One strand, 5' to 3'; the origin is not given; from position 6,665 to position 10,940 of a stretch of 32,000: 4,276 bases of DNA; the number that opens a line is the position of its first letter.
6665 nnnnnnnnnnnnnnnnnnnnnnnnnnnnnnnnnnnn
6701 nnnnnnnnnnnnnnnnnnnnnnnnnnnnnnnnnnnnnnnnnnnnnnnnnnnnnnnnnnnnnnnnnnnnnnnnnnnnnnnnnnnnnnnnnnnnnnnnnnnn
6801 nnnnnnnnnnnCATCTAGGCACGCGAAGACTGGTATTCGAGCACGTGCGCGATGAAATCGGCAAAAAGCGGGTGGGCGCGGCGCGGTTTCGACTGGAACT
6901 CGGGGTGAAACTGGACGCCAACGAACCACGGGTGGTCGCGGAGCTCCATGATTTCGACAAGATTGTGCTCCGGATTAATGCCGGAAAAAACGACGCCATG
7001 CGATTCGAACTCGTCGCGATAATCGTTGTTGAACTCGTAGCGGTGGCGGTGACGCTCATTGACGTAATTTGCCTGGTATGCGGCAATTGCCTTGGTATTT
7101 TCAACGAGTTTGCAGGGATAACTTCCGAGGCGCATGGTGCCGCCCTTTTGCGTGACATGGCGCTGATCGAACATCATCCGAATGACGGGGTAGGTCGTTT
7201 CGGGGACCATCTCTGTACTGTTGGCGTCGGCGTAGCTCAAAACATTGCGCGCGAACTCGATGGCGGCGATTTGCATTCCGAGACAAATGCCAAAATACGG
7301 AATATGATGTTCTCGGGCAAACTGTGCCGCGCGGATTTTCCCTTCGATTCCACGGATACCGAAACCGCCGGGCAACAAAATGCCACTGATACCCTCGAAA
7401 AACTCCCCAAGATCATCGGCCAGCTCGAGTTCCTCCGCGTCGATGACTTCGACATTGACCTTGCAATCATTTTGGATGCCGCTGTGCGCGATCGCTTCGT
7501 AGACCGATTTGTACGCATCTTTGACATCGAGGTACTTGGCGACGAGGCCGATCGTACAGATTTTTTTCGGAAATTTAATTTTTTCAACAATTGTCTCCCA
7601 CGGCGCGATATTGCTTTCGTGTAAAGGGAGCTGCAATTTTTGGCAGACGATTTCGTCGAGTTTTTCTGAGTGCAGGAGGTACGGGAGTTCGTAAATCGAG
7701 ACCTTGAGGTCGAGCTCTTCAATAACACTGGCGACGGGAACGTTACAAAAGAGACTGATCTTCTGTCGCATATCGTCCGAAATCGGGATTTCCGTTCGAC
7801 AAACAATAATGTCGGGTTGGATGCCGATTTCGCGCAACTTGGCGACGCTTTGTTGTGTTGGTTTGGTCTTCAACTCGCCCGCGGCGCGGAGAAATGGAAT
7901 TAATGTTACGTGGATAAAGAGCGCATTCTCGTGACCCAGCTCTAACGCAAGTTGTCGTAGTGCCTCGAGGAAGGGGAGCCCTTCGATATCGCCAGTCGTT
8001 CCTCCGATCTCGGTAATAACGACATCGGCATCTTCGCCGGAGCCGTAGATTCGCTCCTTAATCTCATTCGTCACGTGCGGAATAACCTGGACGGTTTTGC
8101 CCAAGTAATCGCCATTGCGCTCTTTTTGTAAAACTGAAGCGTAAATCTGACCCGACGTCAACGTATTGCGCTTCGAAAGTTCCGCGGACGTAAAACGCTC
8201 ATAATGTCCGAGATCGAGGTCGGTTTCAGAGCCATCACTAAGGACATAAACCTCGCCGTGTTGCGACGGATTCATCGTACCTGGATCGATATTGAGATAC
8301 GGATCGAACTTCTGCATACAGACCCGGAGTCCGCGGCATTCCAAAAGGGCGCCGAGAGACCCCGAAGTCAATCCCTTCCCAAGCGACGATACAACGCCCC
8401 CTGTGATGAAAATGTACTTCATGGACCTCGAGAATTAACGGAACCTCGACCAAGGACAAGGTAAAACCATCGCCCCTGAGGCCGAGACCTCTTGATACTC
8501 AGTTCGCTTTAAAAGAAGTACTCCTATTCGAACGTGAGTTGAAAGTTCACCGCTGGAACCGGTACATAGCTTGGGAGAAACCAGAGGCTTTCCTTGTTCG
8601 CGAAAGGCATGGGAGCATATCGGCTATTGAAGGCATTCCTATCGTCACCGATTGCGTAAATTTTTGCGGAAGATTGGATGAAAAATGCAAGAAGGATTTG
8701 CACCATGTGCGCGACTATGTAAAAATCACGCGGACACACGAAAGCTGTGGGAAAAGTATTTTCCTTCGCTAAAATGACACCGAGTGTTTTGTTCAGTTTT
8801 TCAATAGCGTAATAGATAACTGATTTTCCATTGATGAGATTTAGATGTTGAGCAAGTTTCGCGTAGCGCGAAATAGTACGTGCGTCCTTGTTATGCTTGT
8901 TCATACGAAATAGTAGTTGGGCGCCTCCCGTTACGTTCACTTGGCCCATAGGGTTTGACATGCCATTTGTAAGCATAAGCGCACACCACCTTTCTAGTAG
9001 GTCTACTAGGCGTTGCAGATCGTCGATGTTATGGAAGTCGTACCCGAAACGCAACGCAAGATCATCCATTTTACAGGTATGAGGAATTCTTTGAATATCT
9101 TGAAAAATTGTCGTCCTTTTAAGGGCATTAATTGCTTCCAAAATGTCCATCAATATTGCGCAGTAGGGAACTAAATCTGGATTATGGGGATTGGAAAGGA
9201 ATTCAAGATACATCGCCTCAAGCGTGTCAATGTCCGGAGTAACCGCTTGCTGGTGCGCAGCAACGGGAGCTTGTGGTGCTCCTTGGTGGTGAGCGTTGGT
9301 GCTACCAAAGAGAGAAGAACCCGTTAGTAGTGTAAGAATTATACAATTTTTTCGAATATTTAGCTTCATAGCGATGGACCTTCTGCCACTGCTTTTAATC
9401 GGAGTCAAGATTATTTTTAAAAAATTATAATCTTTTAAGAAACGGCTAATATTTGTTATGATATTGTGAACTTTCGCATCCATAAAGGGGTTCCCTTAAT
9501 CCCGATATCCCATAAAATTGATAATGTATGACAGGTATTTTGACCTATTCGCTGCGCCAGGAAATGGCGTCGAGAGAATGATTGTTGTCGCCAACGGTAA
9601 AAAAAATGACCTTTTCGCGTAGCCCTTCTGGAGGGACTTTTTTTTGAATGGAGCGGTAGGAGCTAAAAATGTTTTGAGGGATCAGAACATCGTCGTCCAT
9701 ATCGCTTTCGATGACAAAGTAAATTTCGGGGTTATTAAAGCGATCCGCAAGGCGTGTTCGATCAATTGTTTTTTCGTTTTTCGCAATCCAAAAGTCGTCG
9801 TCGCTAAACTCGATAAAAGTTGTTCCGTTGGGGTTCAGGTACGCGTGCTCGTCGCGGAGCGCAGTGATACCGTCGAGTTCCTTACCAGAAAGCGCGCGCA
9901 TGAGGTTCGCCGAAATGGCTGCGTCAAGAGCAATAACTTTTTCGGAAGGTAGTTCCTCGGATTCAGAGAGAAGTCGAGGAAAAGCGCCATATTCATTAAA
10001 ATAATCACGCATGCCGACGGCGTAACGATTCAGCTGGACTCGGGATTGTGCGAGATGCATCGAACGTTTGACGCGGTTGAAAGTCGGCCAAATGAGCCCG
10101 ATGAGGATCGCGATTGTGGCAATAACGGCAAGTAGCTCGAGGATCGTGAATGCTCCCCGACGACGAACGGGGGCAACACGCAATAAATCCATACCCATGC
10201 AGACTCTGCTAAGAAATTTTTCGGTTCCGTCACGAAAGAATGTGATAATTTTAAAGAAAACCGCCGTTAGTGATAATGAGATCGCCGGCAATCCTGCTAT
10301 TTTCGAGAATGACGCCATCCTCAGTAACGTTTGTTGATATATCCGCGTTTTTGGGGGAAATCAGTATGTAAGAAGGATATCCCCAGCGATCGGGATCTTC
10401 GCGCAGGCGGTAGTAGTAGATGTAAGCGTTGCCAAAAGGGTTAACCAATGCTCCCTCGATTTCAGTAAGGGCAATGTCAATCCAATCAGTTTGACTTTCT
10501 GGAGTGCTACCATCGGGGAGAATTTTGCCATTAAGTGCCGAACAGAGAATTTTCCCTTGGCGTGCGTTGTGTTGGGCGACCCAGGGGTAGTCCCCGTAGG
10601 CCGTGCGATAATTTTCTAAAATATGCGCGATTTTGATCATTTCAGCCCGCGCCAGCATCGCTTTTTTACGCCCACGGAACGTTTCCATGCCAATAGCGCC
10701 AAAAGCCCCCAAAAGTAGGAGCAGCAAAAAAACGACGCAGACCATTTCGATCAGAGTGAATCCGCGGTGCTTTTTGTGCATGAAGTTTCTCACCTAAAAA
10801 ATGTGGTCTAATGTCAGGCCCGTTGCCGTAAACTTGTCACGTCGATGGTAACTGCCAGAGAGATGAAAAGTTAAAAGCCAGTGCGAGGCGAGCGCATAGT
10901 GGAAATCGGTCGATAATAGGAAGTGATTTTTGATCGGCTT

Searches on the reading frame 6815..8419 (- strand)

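Call 34: search_protein_families(library=pfam, proteins=[window:6815-8419:-], max_evalue=0.001)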
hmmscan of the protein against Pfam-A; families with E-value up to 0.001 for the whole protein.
window:6815-8419:- (534 aa): 3 families
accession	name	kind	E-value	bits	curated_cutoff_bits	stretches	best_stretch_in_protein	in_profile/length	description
PF06418.20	CTP_synth_N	-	1.1e-121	405.6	26.1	1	1-264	1-265/265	CTP synthase N-terminus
PF00117.34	GATase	-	1.7e-42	145.7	22.8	1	299-523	2-188/190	Glutamine amidotransferase class-I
PF07722.19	Peptidase_C26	-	9.1e-06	26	20.5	1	368-507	101-219/219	Peptidase C26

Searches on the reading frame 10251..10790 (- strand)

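Call 34: search_protein_families(library=pfam, proteins=[window:10251-10790:-], max_evalue=0.001)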
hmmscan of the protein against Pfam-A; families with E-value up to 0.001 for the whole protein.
window:10251-10790:- (179 aa): 1 family
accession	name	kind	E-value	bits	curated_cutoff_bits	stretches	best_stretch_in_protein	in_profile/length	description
PF07963.17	N_methyl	-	1.1e-06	28.4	21.2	1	6-29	2-25/27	Prokaryotic N-terminal methylation motif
